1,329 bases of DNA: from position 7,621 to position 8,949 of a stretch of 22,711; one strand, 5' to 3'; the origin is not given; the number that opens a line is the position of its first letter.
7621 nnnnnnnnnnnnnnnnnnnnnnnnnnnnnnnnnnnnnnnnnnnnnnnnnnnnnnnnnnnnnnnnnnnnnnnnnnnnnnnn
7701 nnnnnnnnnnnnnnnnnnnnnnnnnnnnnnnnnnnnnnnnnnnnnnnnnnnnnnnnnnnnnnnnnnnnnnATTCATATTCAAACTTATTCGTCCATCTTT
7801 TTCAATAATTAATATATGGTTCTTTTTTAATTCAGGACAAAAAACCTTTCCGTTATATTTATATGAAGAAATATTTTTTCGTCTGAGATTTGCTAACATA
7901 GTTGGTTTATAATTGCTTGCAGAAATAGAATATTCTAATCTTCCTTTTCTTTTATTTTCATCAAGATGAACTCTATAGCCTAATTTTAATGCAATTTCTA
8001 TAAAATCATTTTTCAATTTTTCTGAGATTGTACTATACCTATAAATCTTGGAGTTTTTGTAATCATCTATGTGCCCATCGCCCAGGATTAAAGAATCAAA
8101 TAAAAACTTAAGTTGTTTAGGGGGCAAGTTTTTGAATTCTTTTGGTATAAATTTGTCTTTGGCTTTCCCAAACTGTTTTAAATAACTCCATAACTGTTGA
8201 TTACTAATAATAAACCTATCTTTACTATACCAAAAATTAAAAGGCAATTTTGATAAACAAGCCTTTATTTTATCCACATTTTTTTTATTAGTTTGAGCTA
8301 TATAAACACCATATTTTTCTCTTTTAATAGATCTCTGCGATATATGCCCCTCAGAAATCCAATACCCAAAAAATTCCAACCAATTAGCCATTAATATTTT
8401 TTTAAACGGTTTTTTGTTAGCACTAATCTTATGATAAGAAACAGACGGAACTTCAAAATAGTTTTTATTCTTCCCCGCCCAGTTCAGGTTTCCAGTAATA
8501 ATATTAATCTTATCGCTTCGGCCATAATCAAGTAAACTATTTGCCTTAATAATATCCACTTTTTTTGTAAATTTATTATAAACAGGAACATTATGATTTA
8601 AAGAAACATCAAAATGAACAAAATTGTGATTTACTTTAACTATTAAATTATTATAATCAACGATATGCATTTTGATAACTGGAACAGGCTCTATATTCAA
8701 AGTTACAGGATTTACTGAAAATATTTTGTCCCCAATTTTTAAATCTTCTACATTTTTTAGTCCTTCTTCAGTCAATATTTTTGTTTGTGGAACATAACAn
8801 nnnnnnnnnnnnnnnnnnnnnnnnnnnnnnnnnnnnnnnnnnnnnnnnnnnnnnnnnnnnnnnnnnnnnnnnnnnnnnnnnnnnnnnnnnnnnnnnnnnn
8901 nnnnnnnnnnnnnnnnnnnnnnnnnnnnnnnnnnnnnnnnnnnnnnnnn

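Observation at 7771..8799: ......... intein splitting the ThDP-binding motif of a 2-oxoacid:ferredoxin oxidoreductase beta subunit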

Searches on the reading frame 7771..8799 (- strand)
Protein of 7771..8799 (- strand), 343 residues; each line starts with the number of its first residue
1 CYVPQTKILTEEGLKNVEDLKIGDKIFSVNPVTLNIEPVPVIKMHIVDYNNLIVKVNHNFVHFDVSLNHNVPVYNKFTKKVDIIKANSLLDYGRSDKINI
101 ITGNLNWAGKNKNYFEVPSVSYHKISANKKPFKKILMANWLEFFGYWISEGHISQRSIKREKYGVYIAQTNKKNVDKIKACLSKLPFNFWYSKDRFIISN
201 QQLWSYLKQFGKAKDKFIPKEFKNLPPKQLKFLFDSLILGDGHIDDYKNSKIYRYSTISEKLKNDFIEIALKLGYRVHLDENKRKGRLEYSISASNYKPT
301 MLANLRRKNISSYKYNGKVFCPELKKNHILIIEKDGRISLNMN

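Call 4: search_protein_families(library=pfam, proteins=[window:7771-8799:-], max_evalue=1)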
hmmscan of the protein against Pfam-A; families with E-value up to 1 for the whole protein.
window:7771-8799:- (343 aa): 4 families
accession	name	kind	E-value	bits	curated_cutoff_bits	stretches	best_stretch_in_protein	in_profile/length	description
PF14528.11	LAGLIDADG_3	-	6.3e-11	42.8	22.5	2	236-290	9-64/82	LAGLIDADG-like domain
PF13403.11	Hint_2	-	0.001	19.9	28.4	1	1-29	2-30/147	Hint domain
PF07591.16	PT-HINT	-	0.0032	18.2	27.7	1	8-90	2-88/137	Pretoxin HINT domain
PF20124.4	DUF6514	-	0.32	11.6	23.9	0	144-183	20-61/94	Family of unknown function (DUF6514)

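Call 5: search_protein_families(library=ncbifam, proteins=[window:7771-8799:-], max_evalue=1)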
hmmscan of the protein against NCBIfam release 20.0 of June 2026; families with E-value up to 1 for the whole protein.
window:7771-8799:- (343 aa): 1 family
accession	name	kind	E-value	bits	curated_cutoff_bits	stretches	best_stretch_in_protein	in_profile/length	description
NF005852.0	PRK07773.1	equivalog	0.0056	15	780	1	210-293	591-680/886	replicative DNA helicase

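Call 10: search_solved_structures(query=window:7771-8799:-, max_evalue=10, show_alignments=3)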
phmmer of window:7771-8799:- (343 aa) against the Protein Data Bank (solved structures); distinct sequences matched with E-value up to 10: 2.
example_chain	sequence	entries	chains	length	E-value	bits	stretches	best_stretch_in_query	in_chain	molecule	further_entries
2lwy_A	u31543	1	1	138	0.0013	21.1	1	2-53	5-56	BACTERIAL INTEIN-LIKE DOMAIN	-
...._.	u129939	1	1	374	0.14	14.4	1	133-297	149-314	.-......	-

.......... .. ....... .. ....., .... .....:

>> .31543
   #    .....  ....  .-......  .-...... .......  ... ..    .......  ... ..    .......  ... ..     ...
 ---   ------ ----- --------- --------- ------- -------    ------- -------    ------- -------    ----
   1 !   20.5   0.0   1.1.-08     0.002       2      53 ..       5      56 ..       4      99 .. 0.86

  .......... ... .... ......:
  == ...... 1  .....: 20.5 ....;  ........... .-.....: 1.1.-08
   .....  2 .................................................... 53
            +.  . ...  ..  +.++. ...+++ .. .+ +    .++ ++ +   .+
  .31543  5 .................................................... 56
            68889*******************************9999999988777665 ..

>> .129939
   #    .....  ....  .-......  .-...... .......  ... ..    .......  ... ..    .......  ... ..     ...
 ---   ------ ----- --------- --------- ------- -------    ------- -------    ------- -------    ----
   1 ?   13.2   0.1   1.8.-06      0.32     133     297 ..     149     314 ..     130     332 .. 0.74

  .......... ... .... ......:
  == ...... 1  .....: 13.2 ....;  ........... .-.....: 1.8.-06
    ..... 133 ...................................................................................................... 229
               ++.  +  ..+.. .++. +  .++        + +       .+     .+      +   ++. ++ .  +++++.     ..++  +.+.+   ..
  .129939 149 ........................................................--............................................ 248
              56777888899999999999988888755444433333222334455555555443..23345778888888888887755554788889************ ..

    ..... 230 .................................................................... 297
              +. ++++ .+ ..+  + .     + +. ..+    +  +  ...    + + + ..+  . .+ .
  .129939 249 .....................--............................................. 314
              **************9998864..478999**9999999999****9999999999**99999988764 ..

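Call 12: find_homologous_proteins(query=window:7771-8799:-, max_evalue=0.001)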
Query window:7771-8799:- (343 aa): 25 proteins with E <= 0.001 among 1644 candidates.
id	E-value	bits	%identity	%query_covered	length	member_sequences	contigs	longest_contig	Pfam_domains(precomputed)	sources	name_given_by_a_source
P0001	2.3e-92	328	74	60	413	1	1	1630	PF02775.27,PF14528.12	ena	-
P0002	1.2e-30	125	32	98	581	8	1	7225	PF01351.26,PF14528.12,PF14890.12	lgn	-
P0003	1.9e-30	124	33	98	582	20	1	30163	PF01351.26,PF14890.12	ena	-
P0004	2.5e-30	124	32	98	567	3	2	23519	PF01351.26,PF14890.12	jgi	-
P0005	3.1e-29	120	35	90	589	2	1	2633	-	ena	-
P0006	6.0e-29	119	32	98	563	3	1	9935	PF01351.26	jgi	-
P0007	3.3e-28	117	31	98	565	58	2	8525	PF14528.12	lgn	-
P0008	3.5e-28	117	29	98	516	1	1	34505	PF14528.12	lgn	-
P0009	1.4e-27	115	32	98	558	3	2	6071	PF01351.26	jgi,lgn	-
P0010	1.5e-27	115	33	98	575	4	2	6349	PF01351.26,PF14890.12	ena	-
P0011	3.1e-27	114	33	98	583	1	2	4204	PF01351.26,PF14528.12,PF14890.12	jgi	-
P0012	2.4e-26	111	29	100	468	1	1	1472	PF14528.12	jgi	jgi:hypothetical protein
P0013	4.2e-26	110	39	67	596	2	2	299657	PF01351.26,PF14528.12,PF14890.12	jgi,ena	-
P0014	1.1e-25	108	32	98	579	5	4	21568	PF01351.26,PF14528.12,PF14890.12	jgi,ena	-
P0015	1.7e-25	108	31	98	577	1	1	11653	PF01351.26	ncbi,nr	ncbi:MAG: ribonuclease HII [bacterium]|nr:ribonuclease HII [bacterium]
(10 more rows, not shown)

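Call 36: predict_structure(alignment_id=A1)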
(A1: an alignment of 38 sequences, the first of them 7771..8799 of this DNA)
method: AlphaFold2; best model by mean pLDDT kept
length: 343 residues; sequences in the alignment: 38
mean_pLDDT: 92.6   pTM: 0.92
mean pLDDT of the five models: 92.6, 92.5, 91.6, 91.5, 90.5
residues with pLDDT >= 90: 276; 70-90: 52; 50-70: 15; < 50: 0
segments of 3 or more residues with pLDDT < 50: none
pLDDT, mean of each block of 10 residues (from residue 1): 97 97 97 96 97 95 96 90 94 77 92 92 70 91 98 82 90 94 95 94 93 95 98 97 90 96 98 96 94 83 86 98 95 96 89
secondary structure, 60 per line:
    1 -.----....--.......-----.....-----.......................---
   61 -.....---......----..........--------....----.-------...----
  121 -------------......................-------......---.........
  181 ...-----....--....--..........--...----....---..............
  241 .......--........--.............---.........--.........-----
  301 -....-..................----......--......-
elements in order: E7-10 E13-16 E25-29 E35-57 E62-66 E70-75 E80-85 H86-89 E98-101 E114-116 E134-136 H137-150 E151-155 E163-168 H172-183 E189-192 E195-198 H201-210 H220-223 H227-241 E242-247 E250-257 H260-272 E276-284 E287-295 E302-305 E310-324 E329-334 E337-342

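Call 39: fold_search(model_id=the predicted structure, library=pdb)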
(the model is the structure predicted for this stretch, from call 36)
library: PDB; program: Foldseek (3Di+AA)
matches with E <= 10: 878; with E <= 0.001: 31
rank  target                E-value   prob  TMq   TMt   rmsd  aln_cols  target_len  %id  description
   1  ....                  1.2e-17  1.00  0.62  0.59   6.0       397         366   15  Crystal structure of homing endonuclease-associated TliVMA intein (C1A, d333-339) (released 2022-03-30)
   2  7qss                  3.6e-15  1.00  0.62  0.52   7.1       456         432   14  Crystal structure of homing endonuclease-associated TliVMA intein (C1A) (released 2022-03-30)
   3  1vde_A                1.7e-14  1.00  0.60  0.50   7.2       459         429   12  PI-SCEI, A HOMING ENDONUCLEASE WITH PROTEIN SPLICING ACTIVITY (released 1998-04-08)
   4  1vde_B                9.4e-14  1.00  0.56  0.47   9.4       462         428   12  PI-SCEI, A HOMING ENDONUCLEASE WITH PROTEIN SPLICING ACTIVITY (released 1998-04-08)
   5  2cw7                  1.2e-13  1.00  0.62  0.43   9.3       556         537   11  Crystal structure of intein homing endonuclease II (released 2006-04-18)
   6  1dfa                  2.3e-13  1.00  0.56  0.49   8.3       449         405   12  CRYSTAL STRUCTURE OF PI-SCEI IN C2 SPACE GROUP (released 1999-12-08)
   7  1ef0_A                2.7e-13  1.00  0.54  0.46   9.1       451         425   13  CRYSTAL STRUCTURE OF PI-SCEI MINIPRECURSOR (released 2000-06-07)
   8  7qst                  5.0e-13  1.00  0.59  0.56   6.8       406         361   12  Crystal structure of homing endonuclease-associated PhoVMA intein (C1A) (released 2022-03-30)
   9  1jva_A                3.4e-12  1.00  0.53  0.44  10.4       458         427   12  CRYSTAL STRUCTURE OF THE VMA1-DERIVED ENDONUCLEASE BEARING THE N AND C EXTEIN PROPEPTIDES (released 2002-08-29)
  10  1jva_B                4.3e-12  1.00  0.55  0.45  10.0       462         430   11  CRYSTAL STRUCTURE OF THE VMA1-DERIVED ENDONUCLEASE BEARING THE N AND C EXTEIN PROPEPTIDES (released 2002-08-29)
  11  1dq3                  6.3e-12  1.00  0.61  0.48   7.3       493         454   10  CRYSTAL STRUCTURE OF AN ARCHAEAL INTEIN-ENCODED HOMING ENDONUCLEASE PI-PFUI (released 2000-07-05)
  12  1um2_A                7.1e-12  1.00  0.58  0.50   8.0       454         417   12  Crystal Structure of the Vma1-Derived Endonuclease with the Ligated Extein Segment (released 2004-09-22)
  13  1um2_B                1.0e-11  1.00  0.58  0.50   8.1       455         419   12  Crystal Structure of the Vma1-Derived Endonuclease with the Ligated Extein Segment (released 2004-09-22)
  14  1lws_A                2.1e-11  1.00  0.57  0.48   8.4       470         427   12  Crystal structure of the intein homing endonuclease PI-SceI bound to its recognition sequence (released 2002-09-27)
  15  1lwt_A                3.3e-11  1.00  0.56  0.45   8.5       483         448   12  Crystal structure of the intein homing endonuclease PI-SceI bound to its substrate DNA (Ca2+ free) (released 2002-09-27)
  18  1at0                  7.0e-05  1.00  0.25  0.55   2.8       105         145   19  17-kDA fragment of hedgehog C-terminal autoprocessing domain (released 1997-11-12)
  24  2lwy_MODEL_1_A        2.0e-04  1.00  0.24  0.55   2.7       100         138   23  Solution Structure of Bacterial Intein-Like domain from Clostridium thermocellum (released 2013-05-08)
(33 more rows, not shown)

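Call 56: find_related_loci(query=A2, collection=genome_contigs, flank=3000)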
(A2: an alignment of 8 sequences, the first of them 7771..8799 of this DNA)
Query A2 (343 aa) in genome_contigs; peptide patterns used: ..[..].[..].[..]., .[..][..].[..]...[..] (x = any residue, [..] = any of these).
61 stretches matched a pattern; 6 encode a relative of the query (tblastn E <= 1e-3); 6 distinct loci.
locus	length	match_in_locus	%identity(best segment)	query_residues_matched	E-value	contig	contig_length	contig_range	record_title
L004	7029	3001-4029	68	1-343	6e-154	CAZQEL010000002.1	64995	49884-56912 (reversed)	MAG TPA_asm: uncultured archaeon isolate SRP191223_co1_16 genome assembly, contig: NODE_233_length_64995_cov_7.950015, w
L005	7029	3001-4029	67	1-343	6e-150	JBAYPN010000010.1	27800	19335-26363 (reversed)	MAG: archaeon isolate SO_2016_LW2_139 scaffold02912_LW138R_2016, whole genome shotgun sequence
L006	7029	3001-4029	63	1-343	4e-139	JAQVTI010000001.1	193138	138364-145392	MAG: Candidatus ainarchaeum sp. isolate STF1_294 NODE_61_length_193138_cov_5.921662_Sandtown_F1, whole genome shotgun se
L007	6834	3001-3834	29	1-286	9e-29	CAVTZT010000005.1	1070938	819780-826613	MAG: uncultured Chloroflexia bacterium isolate MFD04408.bin.2.42 genome assembly, contig: contig_17730, whole genome sho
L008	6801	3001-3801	28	1-275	1e-27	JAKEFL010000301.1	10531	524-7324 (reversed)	MAG: Anaerolineae bacterium isolate PMV_2.79 PMV_2.79.k101_2745656, whole genome shotgun sequence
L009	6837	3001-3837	27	1-287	2e-26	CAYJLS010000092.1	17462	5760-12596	MAG TPA_asm: uncultured Anaerolineaceae bacterium isolate ERP124720_co1_70 genome assembly, contig: NODE_4092_length_174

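Call 62: search_solved_structures(query=A2, max_evalue=0.01)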
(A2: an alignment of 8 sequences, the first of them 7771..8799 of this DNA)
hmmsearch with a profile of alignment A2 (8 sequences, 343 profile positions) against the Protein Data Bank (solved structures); distinct sequences matched with E-value up to 0.01: 1.
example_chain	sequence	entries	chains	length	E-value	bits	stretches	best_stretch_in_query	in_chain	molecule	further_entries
2lwy_A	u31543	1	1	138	0.0019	20.9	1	2-46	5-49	BACTERIAL INTEIN-LIKE DOMAIN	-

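Call 64: search_protein_representatives(protein=window:7771-8799:-)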
Query: 343 residues. Proteins with E-value up to 0.001 (for the whole library): 5568; up to 1e-10: 3243; up to 1e-30: 256. The best 150 are listed.
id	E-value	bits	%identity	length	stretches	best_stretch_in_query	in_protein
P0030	8.6e-145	498.4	68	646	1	1-343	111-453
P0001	7.2e-93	327.7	74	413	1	139-343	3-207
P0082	8.8e-75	268.3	39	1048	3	1-337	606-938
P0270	1.3e-73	264.4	32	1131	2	1-341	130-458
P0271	1.1e-70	254.8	32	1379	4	1-338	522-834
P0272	2.2e-66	240.7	35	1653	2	82-339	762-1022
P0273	5.7e-65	236.0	31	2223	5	1-339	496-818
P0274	1.6e-63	231.2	34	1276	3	1-338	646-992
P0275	1.3e-57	211.8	33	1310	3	1-338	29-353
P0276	3.0e-55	204.0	31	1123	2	1-337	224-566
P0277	2.4e-54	201.0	32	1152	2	1-341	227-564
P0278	5.7e-52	193.3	27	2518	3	1-343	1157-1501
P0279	1.3e-50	188.8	31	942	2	1-340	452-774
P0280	5.4e-48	180.2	40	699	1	10-338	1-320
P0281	2.5e-47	178.0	31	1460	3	100-339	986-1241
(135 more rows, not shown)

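Call 66: search_protein_families(library=pfam, alignment_id=A3, max_evalue=0.00001)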
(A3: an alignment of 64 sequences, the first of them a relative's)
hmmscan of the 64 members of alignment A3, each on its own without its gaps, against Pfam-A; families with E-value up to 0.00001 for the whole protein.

A. member 1, P0285 (639 aa): 2 families
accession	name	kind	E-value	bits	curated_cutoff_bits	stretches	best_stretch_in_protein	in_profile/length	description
PF14528.11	LAGLIDADG_3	-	3.9e-13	49.9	22.5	1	455-521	9-65/82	LAGLIDADG-like domain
PF00112.29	Peptidase_C1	-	4.7e-12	46.9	20.7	1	31-215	3-191/220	Papain family cysteine protease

B. families by the number of members that match (of 64 scanned): 54 families (the first 25 are shown)
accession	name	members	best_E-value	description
PF14528.11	LAGLIDADG_3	50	9.8e-14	LAGLIDADG-like domain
PF01555.25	N6_N4_Mtase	5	8.1e-39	DNA methylase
PF16861.10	Carbam_trans_C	4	6.2e-69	Carbamoyltransferase C-terminus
PF02543.21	Carbam_trans_N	4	4.8e-58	Carbamoyltransferase N-terminus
PF04860.17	Phage_portal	4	3.1e-31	Phage portal protein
PF04055.27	Radical_SAM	4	2e-23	Radical SAM superfamily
PF01370.27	Epimerase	3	7.4e-46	NAD dependent epimerase/dehydratase family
PF16363.11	GDP_Man_Dehyd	3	1.2e-44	GDP-mannose 4,6 dehydratase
PF04466.19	Terminase_3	3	4e-35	Phage terminase large subunit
PF02310.24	B12-binding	3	2.6e-23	B12 binding domain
PF14890.11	Intein_splicing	3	6.3e-20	Intein splicing domain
PF00112.29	Peptidase_C1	3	4.7e-12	Papain family cysteine protease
PF00534.26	Glycos_transf_1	2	7.1e-24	Glycosyl transferases group 1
PF10102.14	DUF2341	2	3.9e-23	Domain of unknown function (DUF2341)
PF09414.15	RNA_ligase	2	1.5e-18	RNA ligase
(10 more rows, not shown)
